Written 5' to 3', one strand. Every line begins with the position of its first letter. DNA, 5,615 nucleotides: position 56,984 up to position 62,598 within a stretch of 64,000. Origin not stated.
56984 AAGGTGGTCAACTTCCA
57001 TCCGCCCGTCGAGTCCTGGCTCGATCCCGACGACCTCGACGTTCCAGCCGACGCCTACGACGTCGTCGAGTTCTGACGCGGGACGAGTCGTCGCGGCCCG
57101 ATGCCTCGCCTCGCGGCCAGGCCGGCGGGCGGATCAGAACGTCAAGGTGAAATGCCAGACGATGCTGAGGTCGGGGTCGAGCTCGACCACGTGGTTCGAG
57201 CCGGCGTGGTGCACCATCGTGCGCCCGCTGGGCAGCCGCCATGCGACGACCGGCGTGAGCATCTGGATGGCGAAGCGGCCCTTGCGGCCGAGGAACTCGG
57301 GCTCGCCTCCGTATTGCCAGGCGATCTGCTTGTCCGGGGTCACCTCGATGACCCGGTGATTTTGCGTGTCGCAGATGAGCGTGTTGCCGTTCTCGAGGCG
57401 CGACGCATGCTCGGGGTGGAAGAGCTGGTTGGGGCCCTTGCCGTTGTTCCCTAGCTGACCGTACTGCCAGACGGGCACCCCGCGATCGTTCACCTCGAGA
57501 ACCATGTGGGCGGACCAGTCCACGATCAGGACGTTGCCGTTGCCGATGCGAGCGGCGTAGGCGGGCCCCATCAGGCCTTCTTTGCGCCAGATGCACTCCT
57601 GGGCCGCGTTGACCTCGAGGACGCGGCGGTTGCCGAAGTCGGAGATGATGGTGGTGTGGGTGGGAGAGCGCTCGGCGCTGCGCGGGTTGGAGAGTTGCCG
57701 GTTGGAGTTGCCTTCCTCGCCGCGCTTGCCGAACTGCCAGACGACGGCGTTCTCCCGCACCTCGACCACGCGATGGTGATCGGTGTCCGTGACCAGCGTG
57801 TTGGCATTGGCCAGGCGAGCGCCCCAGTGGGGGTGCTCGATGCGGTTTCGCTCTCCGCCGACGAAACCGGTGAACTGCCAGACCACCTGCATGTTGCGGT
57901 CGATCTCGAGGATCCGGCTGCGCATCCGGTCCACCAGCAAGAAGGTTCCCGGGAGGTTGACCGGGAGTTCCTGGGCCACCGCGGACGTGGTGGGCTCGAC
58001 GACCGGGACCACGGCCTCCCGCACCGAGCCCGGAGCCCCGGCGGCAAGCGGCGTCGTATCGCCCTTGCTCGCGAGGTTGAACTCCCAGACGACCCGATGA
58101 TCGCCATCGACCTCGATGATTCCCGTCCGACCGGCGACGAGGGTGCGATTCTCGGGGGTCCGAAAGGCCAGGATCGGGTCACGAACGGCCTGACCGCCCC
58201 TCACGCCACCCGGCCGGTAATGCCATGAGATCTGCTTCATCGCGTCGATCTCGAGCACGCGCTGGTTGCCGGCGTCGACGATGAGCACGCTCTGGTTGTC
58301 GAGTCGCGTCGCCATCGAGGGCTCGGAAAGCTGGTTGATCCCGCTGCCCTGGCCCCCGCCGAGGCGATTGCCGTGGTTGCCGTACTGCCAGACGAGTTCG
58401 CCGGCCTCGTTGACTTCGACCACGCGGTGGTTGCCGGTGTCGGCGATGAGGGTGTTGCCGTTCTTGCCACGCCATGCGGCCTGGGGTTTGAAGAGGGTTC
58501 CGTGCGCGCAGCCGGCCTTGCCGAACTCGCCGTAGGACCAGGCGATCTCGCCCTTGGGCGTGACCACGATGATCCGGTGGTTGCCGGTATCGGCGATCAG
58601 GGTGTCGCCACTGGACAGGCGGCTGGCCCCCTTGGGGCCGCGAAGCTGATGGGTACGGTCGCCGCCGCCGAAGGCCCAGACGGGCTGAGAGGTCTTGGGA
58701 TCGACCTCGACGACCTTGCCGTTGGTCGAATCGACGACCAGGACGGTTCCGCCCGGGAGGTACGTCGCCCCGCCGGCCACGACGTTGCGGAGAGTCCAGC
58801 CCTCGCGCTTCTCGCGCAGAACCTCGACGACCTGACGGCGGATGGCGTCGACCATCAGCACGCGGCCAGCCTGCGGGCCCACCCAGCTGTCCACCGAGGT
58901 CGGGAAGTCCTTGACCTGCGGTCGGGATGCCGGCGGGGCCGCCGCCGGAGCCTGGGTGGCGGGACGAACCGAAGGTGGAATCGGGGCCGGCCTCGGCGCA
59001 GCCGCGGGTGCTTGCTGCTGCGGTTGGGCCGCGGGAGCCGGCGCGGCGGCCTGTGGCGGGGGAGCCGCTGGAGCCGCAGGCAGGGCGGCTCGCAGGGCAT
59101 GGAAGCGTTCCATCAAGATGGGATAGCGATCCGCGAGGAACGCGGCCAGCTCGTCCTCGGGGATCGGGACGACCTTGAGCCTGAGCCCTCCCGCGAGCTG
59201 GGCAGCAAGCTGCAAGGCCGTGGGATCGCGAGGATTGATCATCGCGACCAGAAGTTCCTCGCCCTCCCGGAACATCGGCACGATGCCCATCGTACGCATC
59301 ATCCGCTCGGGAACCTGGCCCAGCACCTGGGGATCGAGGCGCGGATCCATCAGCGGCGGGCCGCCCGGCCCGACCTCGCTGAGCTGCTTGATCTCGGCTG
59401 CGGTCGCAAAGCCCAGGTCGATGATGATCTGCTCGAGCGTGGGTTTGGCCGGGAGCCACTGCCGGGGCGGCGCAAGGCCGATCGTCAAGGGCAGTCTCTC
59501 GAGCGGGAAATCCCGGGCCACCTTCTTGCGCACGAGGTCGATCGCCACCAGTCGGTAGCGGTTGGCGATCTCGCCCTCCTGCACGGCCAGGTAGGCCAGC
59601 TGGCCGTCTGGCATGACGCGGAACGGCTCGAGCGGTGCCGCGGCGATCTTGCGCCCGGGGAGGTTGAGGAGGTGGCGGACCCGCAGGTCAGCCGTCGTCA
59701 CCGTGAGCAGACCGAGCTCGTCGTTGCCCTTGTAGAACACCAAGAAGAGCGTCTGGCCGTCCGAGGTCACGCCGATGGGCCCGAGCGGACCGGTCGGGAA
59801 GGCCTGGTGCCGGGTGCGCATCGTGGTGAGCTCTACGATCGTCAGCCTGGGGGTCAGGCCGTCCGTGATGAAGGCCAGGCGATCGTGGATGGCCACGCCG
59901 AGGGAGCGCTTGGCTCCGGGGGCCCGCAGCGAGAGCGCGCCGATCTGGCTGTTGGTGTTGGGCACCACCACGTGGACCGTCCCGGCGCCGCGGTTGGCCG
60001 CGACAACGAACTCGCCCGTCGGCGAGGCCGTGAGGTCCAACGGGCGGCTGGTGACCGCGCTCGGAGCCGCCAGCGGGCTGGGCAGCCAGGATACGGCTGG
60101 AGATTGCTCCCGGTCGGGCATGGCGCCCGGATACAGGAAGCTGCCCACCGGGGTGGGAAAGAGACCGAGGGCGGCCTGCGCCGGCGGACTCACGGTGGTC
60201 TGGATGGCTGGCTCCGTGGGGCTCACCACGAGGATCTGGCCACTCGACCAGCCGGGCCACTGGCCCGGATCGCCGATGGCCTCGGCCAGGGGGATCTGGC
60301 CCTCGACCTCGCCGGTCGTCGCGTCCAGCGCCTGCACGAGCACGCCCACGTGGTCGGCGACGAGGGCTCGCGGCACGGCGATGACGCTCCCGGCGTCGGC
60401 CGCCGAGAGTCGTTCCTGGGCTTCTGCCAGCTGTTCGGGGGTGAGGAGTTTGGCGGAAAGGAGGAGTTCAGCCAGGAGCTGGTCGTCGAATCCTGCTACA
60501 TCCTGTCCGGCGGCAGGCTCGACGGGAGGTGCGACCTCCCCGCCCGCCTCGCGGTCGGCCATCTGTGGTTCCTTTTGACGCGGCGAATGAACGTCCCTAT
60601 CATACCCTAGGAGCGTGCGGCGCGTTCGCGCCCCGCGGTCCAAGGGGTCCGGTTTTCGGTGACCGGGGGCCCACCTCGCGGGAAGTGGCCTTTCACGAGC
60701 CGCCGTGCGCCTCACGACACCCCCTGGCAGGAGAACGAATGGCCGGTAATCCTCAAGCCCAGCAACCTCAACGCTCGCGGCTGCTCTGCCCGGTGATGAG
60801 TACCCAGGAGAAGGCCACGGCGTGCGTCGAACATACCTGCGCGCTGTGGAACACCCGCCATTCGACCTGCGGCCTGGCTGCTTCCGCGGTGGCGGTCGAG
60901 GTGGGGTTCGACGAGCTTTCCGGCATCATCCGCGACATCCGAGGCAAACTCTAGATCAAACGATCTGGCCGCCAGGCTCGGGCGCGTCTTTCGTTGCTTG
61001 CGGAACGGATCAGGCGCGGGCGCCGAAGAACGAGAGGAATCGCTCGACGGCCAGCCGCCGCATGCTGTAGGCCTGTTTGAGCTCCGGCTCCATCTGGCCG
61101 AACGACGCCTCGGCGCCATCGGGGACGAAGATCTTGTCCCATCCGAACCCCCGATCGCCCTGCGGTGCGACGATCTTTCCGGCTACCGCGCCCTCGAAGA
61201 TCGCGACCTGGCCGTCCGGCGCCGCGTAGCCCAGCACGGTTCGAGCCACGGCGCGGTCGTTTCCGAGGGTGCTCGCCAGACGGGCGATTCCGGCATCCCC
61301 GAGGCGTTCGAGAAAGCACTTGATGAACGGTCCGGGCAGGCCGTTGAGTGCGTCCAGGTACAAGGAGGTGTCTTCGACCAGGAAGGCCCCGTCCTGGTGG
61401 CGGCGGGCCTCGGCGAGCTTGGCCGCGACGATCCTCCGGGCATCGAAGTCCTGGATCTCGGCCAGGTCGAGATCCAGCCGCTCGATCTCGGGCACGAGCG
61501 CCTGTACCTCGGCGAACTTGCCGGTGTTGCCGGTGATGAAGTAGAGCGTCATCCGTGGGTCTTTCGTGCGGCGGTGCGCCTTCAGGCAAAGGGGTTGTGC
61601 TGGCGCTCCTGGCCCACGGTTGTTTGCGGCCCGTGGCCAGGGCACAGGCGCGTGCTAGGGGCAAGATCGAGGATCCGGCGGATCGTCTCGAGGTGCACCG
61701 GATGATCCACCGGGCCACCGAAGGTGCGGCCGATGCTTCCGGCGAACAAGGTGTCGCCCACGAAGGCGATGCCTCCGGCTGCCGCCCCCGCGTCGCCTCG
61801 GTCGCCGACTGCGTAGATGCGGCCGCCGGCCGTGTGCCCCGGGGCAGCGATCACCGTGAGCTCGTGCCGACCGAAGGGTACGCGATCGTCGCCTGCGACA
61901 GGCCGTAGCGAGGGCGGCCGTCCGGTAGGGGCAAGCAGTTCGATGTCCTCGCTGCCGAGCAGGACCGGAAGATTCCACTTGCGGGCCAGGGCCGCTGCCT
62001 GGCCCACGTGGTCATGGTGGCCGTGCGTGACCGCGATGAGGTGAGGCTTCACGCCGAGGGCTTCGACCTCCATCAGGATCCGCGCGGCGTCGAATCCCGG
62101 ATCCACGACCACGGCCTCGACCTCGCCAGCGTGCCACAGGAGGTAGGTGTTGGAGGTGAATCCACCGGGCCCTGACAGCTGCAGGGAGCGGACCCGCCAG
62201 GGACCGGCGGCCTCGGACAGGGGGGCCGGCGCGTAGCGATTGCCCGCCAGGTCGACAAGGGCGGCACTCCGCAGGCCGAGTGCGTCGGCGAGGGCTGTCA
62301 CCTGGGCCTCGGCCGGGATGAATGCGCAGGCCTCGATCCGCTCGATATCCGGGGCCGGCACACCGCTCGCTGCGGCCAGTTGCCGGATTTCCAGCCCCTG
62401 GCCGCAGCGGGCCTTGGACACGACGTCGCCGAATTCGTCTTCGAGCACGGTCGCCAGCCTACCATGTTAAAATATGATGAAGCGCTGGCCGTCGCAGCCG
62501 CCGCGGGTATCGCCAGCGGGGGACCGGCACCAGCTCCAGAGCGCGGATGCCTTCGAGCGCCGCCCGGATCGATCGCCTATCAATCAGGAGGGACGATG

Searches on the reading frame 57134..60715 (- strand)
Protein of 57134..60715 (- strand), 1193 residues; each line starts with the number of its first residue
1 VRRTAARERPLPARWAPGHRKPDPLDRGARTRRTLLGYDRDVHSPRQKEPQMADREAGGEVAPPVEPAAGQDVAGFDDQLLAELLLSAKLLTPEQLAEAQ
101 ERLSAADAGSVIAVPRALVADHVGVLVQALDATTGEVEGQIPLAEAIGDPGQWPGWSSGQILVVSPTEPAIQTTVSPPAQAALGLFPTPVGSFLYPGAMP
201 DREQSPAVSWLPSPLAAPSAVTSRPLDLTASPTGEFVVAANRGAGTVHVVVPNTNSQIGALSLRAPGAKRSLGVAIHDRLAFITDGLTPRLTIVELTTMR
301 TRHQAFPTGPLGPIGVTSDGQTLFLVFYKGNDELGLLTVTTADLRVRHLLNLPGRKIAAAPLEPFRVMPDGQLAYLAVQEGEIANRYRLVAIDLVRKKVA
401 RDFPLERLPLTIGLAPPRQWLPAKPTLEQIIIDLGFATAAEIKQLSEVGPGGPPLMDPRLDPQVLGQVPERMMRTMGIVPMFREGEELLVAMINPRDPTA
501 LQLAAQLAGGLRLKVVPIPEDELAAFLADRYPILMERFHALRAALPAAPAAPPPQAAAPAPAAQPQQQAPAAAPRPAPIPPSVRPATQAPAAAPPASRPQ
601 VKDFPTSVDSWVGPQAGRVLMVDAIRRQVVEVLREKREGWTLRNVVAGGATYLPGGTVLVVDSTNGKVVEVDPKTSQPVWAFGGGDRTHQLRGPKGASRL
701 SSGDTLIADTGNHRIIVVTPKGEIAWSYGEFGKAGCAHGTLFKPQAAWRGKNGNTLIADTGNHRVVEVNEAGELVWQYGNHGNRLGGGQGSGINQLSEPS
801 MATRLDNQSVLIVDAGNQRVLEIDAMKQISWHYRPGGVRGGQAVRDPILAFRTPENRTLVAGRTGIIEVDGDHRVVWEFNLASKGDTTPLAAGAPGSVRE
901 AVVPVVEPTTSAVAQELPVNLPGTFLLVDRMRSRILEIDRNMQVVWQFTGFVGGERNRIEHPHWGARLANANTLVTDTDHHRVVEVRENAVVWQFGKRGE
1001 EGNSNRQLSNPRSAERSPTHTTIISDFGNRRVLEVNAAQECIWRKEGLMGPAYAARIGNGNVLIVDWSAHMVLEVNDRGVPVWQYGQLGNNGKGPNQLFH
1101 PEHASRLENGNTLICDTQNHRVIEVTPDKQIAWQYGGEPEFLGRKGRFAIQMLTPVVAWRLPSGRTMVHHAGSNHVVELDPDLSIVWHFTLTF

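Call 55: search_protein_families(library=pfam, proteins=[window:57134-60715:-], max_evalue=0.0001)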
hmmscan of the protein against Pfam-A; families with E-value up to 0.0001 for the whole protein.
window:57134-60715:- (1193 aa): 4 families
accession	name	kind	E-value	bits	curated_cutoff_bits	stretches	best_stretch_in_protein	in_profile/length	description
PF05157.20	MshEN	-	1.2e-11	44.8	23.1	1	457-532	10-85/90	MshEN domain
PF01436.27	NHL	-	1.2e-10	41.3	20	0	691-717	1-27/28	NHL repeat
PF14269.12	Arylsulfotran_2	-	1.3e-07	31.8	27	0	613-674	230-291/301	Arylsulfotransferase (ASST)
PF13360.13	PQQ_2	-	2.5e-07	31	27.6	1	637-857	14-217/233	Outer membrane protein assembly factor BamB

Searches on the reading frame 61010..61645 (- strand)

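Call 66: search_protein_families(library=pfam, proteins=[window:61010-61645:-], max_evalue=0.0001)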
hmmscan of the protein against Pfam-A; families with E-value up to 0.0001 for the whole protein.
window:61010-61645:- (211 aa): 1 family
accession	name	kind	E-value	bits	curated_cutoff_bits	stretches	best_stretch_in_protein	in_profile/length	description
PF01725.21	Ham1p_like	-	4.6e-39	134.7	22.5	1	34-205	1-185/186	Ham1 family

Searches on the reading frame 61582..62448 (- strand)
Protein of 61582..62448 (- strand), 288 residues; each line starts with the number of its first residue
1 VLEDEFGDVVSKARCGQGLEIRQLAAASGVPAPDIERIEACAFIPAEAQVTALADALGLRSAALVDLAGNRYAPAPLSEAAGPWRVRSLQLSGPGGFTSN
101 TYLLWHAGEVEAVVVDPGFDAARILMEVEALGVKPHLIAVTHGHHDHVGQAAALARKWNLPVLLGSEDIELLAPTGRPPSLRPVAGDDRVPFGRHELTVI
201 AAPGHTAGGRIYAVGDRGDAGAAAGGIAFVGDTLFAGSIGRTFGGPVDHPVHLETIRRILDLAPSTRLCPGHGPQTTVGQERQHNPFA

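Call 66: search_protein_families(library=pfam, proteins=[window:61582-62448:-], max_evalue=0.0001)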
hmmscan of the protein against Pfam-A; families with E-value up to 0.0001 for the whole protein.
window:61582-62448:- (288 aa): 2 families
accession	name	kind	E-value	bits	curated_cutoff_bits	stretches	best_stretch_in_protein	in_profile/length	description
PF00753.33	Lactamase_B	-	1.6e-20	74.3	22.7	1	95-272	2-196/196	Metallo-beta-lactamase superfamily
PF12706.13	Lactamase_B_2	-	4.5e-05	23.6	27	1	113-218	3-120/200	Beta-lactamase superfamily domain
